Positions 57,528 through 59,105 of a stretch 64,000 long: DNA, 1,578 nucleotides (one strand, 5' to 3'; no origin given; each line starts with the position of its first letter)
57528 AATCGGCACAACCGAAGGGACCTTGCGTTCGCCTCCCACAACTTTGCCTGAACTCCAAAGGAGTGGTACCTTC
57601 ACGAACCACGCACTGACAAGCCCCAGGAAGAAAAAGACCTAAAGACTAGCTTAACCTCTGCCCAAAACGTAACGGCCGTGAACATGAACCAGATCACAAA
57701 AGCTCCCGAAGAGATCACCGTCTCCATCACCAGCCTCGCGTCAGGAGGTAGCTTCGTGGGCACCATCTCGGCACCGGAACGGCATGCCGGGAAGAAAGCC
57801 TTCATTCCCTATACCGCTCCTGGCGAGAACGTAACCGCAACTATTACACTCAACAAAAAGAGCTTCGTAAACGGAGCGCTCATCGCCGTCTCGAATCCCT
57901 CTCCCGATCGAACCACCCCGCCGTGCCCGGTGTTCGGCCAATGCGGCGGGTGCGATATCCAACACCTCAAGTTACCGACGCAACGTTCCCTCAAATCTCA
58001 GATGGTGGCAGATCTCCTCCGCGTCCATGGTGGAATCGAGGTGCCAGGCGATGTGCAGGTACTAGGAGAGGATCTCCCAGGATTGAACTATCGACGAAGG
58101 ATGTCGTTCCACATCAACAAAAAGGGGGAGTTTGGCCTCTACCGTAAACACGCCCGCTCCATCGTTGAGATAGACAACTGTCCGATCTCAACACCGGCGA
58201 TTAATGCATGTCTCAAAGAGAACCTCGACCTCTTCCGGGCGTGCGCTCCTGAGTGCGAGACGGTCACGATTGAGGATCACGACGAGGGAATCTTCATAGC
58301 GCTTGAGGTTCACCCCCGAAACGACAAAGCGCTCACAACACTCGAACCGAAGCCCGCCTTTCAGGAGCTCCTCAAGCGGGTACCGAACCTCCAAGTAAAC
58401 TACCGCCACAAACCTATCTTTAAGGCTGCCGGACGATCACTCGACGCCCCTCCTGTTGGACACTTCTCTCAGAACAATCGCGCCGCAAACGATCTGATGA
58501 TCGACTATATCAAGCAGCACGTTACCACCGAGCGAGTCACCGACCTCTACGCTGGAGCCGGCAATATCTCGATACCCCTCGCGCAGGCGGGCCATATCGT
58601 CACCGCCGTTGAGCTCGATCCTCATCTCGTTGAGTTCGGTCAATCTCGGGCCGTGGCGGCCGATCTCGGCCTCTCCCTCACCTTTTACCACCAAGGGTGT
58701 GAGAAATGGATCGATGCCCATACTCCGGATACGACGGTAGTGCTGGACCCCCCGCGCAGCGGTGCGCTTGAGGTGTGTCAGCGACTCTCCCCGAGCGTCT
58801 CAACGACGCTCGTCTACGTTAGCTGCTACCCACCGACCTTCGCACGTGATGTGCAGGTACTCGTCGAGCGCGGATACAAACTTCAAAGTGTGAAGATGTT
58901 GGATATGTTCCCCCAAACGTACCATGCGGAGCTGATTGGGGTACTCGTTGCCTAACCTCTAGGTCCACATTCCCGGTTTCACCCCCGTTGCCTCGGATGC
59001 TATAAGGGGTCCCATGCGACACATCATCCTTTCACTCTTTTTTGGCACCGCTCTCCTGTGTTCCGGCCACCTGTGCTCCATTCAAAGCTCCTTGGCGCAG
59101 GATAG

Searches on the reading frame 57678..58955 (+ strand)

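Call 70: search_protein_families(library=pfam, proteins=[window:57678-58955:+], max_evalue=0.00001)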
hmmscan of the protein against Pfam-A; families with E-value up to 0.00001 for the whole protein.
window:57678-58955:+ (425 aa): 1 family
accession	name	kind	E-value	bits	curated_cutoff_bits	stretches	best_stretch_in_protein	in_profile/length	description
PF05958.17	tRNA_U5-meth_tr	-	6e-12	45.7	23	1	352-423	285-353/357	tRNA (Uracil-5-)-methyltransferase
